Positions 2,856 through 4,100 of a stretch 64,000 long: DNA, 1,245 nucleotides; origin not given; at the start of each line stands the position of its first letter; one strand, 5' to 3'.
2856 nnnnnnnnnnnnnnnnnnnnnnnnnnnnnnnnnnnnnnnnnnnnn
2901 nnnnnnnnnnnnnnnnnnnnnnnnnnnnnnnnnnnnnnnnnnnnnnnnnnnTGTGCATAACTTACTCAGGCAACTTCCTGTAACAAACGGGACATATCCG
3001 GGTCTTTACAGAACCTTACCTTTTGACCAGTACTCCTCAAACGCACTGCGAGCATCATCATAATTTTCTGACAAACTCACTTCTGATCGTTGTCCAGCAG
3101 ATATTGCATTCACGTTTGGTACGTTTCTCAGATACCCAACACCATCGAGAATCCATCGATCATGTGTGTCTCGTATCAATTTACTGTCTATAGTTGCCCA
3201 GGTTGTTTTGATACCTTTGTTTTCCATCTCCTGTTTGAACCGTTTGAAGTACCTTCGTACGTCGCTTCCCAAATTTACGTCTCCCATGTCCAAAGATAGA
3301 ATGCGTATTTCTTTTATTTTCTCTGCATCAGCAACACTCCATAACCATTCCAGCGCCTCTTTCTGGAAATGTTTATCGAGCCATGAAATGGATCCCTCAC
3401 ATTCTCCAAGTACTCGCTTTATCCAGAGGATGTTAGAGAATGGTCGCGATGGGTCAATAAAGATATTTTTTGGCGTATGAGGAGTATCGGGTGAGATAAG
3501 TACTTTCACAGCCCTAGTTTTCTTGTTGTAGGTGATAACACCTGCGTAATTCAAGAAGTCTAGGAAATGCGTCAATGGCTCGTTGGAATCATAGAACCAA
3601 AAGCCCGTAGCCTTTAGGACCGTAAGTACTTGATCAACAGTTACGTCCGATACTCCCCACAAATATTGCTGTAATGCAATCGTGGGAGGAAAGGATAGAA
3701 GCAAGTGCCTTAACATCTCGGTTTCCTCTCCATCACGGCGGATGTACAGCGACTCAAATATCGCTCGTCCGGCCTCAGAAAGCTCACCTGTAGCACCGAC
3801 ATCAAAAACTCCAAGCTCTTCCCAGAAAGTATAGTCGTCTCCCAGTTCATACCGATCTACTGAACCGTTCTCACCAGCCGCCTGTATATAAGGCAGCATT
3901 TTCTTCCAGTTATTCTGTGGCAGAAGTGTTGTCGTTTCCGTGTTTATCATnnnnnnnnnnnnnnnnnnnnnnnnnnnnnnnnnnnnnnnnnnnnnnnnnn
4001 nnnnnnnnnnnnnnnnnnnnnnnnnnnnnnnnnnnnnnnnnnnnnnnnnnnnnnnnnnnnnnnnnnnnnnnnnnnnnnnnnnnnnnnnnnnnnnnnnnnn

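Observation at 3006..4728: Overlapping two-gene operon of unknown function next to an R-M system in a low-GC island: candidate undescribed defence module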

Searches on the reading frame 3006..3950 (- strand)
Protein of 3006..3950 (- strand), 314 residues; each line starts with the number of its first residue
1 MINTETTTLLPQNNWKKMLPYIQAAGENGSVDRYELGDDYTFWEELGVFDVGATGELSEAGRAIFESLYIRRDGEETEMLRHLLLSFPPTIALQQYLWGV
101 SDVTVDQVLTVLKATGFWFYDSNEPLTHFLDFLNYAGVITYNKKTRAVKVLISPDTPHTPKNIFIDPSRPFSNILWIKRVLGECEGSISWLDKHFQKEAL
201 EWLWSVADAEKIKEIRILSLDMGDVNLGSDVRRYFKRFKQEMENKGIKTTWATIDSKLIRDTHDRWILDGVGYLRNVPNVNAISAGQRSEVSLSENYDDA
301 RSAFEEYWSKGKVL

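Call 3: search_protein_families(library=pfam, proteins=[window:3006-3950:-], max_evalue=1)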
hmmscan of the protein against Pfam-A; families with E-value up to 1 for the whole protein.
window:3006-3950:- (314 aa): 0 families

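Call 4: search_protein_families(library=padloc, proteins=[window:3006-3950:-], max_evalue=1)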
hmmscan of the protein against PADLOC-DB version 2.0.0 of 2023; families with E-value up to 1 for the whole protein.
window:3006-3950:- (314 aa): 0 families

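Call 5: search_protein_families(library=ncbifam, proteins=[window:3006-3950:-], max_evalue=1)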
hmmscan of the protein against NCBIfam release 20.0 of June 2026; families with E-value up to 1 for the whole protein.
window:3006-3950:- (314 aa): 0 families

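Call 8: search_protein_families(library=phrogs, proteins=[window:3006-3950:-], max_evalue=1)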
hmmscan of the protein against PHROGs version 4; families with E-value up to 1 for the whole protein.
window:3006-3950:- (314 aa): 1 family
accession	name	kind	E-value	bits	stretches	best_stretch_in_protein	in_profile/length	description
phrog_8580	-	unknown function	0.016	16.1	0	240-283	10-52/76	-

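Call 9: find_homologous_proteins(query=window:3006-3950:-)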
Query window:3006-3950:- (314 aa): 203 proteins with E <= 0.001 among 1298 candidates; the best 120 are listed.
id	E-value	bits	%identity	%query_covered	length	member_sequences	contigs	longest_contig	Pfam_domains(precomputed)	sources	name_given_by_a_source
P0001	1.9e-212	722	100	100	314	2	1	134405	-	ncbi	-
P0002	5.7e-188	642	88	99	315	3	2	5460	-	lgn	-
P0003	3.2e-176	603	84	97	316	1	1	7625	-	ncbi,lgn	ncbi:MAG: hypothetical protein WBC83_03680 [Minisyncoccia bacterium]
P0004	3.3e-176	603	83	98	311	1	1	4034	-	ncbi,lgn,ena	-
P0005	6.6e-176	602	83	98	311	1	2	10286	-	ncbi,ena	-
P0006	1.4e-175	601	81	99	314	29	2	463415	-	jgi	jgi:hypothetical protein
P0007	2.1e-174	597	81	97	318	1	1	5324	-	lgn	-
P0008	1.2e-173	595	82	97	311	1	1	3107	-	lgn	-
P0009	2.9e-172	590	80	98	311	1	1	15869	-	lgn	-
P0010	1.0e-163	562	76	99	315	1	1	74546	-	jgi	jgi:hypothetical protein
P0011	1.3e-162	558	75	98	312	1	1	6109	-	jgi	jgi:hypothetical protein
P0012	9.8e-161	552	76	98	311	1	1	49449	-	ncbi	ncbi:MAG: hypothetical protein V1738_06535 [Patescibacteria group bacterium]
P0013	5.4e-160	550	73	98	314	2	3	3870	-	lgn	-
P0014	1.8e-159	548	73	98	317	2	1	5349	-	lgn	-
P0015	5.5e-157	540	78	93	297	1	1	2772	-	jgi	-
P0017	8.7e-154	529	71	98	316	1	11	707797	-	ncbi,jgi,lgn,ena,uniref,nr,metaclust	ncbi:MAG: hypothetical protein UV74_C0013G0249 [Candidatus Woesebacteria bacterium GW2011_GWB1_43_14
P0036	8.2e-139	480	66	97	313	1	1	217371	-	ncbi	-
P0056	8.2e-109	382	53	97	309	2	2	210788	-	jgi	jgi:hypothetical protein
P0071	4.7e-101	356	49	96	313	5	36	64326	-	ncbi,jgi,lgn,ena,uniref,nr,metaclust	ncbi:MAG: hypothetical protein UX88_C0011G0012 [Candidatus Woesebacteria bacterium GW2011_GWC2_47_16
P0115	5.7e-57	211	38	97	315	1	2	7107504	-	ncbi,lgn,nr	ncbi:hypothetical protein JVX93_09630 [Mycolicibacterium boenickei]|nr:hypothetical protein JVX93_09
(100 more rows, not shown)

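Call 17: find_encoding_contigs(protein=P0001, flank=10000, max_places=3)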
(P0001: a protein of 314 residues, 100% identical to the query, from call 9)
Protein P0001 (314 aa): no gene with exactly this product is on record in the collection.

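Call 18: find_encoding_contigs(protein=P0115, flank=10000, max_places=3)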
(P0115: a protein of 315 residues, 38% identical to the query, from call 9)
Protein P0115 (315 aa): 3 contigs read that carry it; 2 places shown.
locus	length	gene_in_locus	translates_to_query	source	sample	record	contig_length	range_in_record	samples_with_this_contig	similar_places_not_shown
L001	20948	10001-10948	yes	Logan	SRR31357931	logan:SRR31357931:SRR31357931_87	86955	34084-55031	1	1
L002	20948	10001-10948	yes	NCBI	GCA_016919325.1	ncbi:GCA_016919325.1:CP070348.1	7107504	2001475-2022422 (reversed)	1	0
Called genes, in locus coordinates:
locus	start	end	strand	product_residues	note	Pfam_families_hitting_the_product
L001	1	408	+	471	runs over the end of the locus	PF01098:FTSW_RODA_SPOVE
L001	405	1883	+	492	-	PF21922:PBP_dimer_2, PF00905:Transpeptidase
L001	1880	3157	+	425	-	PF00069:Pkinase, PF07714:PK_Tyr_Ser-Thr, PF06293:Kdo (weak), PF03109:ABC1 (weak)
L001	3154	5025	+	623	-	PF00069:Pkinase, PF07714:PK_Tyr_Ser-Thr, PF01636:APH (faint), PF03109:ABC1, PF03793:PASTA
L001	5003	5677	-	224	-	PF00117:GATase, PF07722:Peptidase_C26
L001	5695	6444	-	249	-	PF05949:DUF881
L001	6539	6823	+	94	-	PF06781:CrgA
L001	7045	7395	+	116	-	PF10756:bPH_6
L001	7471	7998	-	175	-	PF00160:Pro_isomerase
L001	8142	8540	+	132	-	PF10814:CwsA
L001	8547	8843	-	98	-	-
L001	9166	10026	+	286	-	-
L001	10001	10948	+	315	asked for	-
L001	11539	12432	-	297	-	PF12089:DUF3566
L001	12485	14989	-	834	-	PF00521:DNA_topoisoIV, PF03989:DNA_gyraseA_C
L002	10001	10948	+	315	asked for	-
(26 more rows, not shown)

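Call 21: find_encoding_contigs(protein=P0017, flank=8000, max_places=3)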
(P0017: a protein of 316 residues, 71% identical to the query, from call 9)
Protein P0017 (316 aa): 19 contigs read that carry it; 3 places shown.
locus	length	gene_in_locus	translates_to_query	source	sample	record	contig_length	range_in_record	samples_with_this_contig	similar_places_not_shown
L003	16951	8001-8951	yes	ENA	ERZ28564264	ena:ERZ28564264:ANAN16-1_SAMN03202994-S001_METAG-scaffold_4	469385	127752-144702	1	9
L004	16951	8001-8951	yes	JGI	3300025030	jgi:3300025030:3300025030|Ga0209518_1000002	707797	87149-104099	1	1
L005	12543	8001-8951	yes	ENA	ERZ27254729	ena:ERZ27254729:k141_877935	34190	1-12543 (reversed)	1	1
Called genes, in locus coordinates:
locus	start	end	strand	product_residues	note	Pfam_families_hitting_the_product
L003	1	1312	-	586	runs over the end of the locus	PF14716:HHH_8, PF14520:HHH_5 (faint), PF14791:DNA_pol_B_thumb, PF02811:PHP (weak)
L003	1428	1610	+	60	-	-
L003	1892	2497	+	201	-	PF23457:LysM2_NFP (faint), PF01476:LysM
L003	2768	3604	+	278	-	-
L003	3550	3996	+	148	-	-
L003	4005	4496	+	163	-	-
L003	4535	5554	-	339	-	PF13651:EcoRI_methylase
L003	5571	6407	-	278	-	PF02963:EcoRI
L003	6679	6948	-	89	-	-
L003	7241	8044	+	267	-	-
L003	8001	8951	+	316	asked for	-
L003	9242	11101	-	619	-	PF00009:GTP_EFTU, PF01926:MMR_HSR1 (faint), PF22042:EF-G_D2, PF03144:GTP_EFTU_D2, PF00679:EFG_C, PF21018:BipA_C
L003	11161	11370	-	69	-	PF18893:DUF5652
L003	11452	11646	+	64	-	PF04070:DUF378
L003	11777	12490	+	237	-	PF17936:Big_6 (faint), PF19077:Big_13 (faint), PF09136:Glucodextran_B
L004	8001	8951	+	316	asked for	-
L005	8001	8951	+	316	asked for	-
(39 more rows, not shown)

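Call 22: find_encoding_contigs(protein=P0006, flank=8000, max_places=2)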
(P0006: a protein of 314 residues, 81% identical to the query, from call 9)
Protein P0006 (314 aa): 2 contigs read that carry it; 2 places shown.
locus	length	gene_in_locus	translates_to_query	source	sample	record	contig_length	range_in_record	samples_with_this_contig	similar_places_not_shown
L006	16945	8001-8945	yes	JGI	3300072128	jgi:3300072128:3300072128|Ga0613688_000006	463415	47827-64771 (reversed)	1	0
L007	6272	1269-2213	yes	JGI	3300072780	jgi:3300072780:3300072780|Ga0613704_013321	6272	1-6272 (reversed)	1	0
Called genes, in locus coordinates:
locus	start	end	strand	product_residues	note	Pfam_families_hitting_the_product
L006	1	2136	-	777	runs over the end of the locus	PF03706:LPG_synthase_TM (weak), PF09852:DUF2079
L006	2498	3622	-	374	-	PF08014:MATCAP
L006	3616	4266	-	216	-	PF01351:RNase_HII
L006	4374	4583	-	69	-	PF04070:DUF378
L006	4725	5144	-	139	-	PF07681:DoxX (weak)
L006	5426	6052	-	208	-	PF10648:Gmad2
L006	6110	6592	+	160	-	PF00254:FKBP_C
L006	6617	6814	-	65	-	-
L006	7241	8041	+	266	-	-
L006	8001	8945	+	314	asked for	-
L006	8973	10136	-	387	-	PF03235:GmrSD_N, PF01844:HNH (weak)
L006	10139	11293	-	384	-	PF13651:EcoRI_methylase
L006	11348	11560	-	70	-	-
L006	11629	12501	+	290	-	PF00657:Lipase_GDSL (weak), PF13472:Lipase_GDSL_2 (weak)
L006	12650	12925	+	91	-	-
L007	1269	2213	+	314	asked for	-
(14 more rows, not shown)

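Call 23: find_encoding_contigs(protein=P0071, flank=8000, max_places=3)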
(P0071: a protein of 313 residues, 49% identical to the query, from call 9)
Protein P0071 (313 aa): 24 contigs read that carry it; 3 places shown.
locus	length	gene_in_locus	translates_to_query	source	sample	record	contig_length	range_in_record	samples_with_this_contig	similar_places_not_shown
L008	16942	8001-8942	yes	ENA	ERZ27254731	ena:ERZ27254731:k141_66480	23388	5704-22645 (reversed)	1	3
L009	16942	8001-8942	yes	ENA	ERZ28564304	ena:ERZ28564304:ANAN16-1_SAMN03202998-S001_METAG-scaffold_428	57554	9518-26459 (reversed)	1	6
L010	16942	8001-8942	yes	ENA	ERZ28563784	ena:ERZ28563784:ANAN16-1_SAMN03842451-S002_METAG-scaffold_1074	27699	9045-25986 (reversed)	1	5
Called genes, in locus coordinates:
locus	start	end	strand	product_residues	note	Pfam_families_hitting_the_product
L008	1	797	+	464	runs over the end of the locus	PF01336:tRNA_anti-codon, PF00152:tRNA-synt_2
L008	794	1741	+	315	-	PF00768:Peptidase_S11, PF02113:Peptidase_S13 (faint)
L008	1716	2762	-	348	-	-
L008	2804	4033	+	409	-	PF00749:tRNA-synt_1c, PF19269:Anticodon_2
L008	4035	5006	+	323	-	-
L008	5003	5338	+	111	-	-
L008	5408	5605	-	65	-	PF04070:DUF378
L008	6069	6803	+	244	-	-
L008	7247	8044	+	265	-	-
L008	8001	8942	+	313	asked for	-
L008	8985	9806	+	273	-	PF00702:Hydrolase (faint), PF08282:Hydrolase_3, PF05116:S6PP (weak)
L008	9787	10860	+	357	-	-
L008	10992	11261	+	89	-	PF01541:GIY-YIG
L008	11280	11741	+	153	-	-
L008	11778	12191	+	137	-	PF05014:Nuc_deoxyrib_tr (weak)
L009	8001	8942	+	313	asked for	-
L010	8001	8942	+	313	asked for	-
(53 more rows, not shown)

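Call 24: predict_structure(alignment_id=A1)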
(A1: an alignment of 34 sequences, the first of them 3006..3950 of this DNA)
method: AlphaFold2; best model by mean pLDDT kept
length: 314 residues; sequences in the alignment: 34
mean_pLDDT: 89.0   pTM: 0.63
mean pLDDT of the five models: 89.0, 88.6, 88.4, 88.2, 85.5
residues with pLDDT >= 90: 195; 70-90: 106; 50-70: 8; < 50: 5
segments of 3 or more residues with pLDDT < 50: 1-5
pLDDT, mean of each block of 10 residues (from residue 1): 60 94 94 90 92 85 95 89 89 83 91 90 95 96 92 68 78 86 95 93 89 95 84 95 94 93 89 93 82 92 97 93
secondary structure, 60 per line:
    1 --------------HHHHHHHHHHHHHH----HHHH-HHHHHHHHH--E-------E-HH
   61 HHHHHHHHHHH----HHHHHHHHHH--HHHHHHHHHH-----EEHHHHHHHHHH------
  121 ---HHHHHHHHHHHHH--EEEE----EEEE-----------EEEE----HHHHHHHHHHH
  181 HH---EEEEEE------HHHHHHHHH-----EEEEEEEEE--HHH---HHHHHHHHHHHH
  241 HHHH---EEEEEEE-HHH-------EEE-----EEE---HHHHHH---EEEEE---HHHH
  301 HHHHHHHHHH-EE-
elements in order: H15-28 H33-36 H38-46 H59-71 H76-85 H88-97 H105-114 H124-136 E139-142 E147-150 E162-165 H170-182 E186-191 H198-206 E212-220 H229-244 E248-254 E266-268 E274-276 H280-285 E289-293 H297-310

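Call 28: find_encoding_contigs(protein=P0056, flank=8000, max_places=2)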
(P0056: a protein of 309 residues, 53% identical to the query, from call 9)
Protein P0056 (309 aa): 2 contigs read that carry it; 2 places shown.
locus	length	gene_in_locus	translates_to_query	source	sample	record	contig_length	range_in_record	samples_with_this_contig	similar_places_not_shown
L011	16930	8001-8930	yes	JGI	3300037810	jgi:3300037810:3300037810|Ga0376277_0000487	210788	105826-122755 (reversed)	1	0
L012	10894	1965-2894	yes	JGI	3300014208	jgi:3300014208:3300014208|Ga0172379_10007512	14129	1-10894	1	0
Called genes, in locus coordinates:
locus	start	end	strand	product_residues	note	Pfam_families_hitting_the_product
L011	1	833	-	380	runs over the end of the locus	PF00919:UPF0004, PF04055:Radical_SAM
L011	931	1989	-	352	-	PF00953:Glycos_transf_4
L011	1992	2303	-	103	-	-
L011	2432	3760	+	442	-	PF00464:SHMT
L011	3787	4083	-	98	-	PF13560:HTH_31, PF13443:HTH_26 (weak), PF01381:HTH_3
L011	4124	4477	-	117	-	PF05973:Gp49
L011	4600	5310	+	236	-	-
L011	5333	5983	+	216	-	PF13624:SurA_N_3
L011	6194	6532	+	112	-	-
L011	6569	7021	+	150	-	-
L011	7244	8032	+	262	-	-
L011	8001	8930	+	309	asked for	-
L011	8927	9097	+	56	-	-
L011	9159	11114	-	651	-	PF00664:ABC_membrane, PF00005:ABC_tran, PF13401:AAA_22 (faint)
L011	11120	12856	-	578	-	PF00664:ABC_membrane, PF00005:ABC_tran, PF02463:SMC_N (faint)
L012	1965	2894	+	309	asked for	-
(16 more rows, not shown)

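Call 29: find_encoding_contigs(protein=P0036, flank=8000, max_places=2)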
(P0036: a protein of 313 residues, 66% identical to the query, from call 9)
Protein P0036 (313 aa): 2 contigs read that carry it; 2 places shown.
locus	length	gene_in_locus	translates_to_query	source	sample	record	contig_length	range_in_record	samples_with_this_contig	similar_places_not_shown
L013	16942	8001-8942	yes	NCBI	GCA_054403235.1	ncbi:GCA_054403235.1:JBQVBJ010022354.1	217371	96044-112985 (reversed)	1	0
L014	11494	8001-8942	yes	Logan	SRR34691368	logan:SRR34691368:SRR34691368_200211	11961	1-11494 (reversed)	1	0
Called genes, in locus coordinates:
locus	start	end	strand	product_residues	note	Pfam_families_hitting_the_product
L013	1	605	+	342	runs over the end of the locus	PF05496:RuvB_N, PF13177:DNA_pol3_delta2 (weak), PF00004:AAA, PF13177:DNA_pol3_delta2, PF22608:DNAX_ATPase_lid (weak), PF12169:DNA_pol3_gamma3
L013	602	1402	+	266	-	PF00413:Peptidase_M10, PF13688:Reprolysin_5 (weak)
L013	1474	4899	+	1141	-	PF17957:Big_7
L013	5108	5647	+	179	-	-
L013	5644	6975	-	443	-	PF00239:Resolvase, PF07508:Recombinase, PF13408:Zn_ribbon_recom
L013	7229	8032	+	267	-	-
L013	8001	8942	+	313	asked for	-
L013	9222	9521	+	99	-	-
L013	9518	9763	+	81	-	-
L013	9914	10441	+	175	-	-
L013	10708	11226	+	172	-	PF00293:NUDIX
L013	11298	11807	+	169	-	-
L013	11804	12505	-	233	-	PF01786:AOX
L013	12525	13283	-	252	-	PF01209:Ubie_methyltran, PF02353:CMAS (weak), PF13489:Methyltransf_23, PF07021:MetW (weak), PF13649:Methyltransf_25, PF13847:Methyltransf_31, PF08241:Methyltransf_11, PF08242:Methyltransf_12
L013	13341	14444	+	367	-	-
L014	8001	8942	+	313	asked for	-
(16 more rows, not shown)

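Call 31: search_solved_structures(query=A1, max_evalue=10, show_alignments=2)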
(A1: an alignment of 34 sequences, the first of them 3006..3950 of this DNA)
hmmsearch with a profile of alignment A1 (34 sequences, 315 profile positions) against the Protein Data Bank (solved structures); distinct sequences matched with E-value up to 10: 1.
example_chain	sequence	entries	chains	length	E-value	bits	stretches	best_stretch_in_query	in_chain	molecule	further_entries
1ud0_A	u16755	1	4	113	0.48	12.8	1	177-198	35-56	70 kDa heat-shock-like protein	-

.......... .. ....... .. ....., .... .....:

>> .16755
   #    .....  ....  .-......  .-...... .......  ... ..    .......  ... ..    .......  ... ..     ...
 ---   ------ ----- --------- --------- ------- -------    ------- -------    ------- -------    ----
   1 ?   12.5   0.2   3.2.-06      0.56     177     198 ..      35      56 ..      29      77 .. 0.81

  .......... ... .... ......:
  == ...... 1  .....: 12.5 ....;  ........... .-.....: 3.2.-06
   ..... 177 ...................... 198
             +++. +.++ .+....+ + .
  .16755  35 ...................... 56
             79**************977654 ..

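Call 45: search_protein_representatives(alignment_id=A1)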
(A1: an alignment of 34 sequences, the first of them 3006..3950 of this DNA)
Query: 34 sequences, 315 profile positions. Proteins with E-value up to 0.001 (for the whole library): 577; up to 1e-10: 381; up to 1e-30: 86. The best 150 are listed.
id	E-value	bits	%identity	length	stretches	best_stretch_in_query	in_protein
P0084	3.4e-118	410.8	-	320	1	4-313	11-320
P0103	9.7e-116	402.7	-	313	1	7-314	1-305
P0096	2.5e-112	391.5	-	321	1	4-313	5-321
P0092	2.9e-111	388.0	-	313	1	2-313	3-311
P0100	1.1e-105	369.7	-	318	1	6-313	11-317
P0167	2.1e-104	365.5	-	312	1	3-313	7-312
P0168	1.3e-100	353.0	-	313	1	5-313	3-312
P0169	3.2e-100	351.7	-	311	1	6-313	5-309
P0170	1.1e-99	350.0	-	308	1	3-313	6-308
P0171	7.2e-96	337.4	-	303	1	7-314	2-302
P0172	4.1e-95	335.0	-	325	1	7-313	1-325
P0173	1.7e-90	319.8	-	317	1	7-314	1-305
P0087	7.8e-90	317.6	-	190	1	125-312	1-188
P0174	1.9e-87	309.8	-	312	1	7-310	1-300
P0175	9.3e-84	297.7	-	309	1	7-313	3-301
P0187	5.7e-62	226.1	-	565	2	151-313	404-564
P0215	8.3e-43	163.1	-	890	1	159-310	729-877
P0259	1.2e-28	116.6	-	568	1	144-313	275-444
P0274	1.4e-27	113.1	-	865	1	154-296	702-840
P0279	3.0e-27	112.0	-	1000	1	154-309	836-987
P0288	2.8e-26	108.8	-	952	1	145-312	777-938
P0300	1.5e-25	106.4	-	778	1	161-303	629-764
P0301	1.7e-25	106.3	-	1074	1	148-295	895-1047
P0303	1.9e-25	106.1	-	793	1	164-312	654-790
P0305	2.3e-25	105.8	-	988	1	153-313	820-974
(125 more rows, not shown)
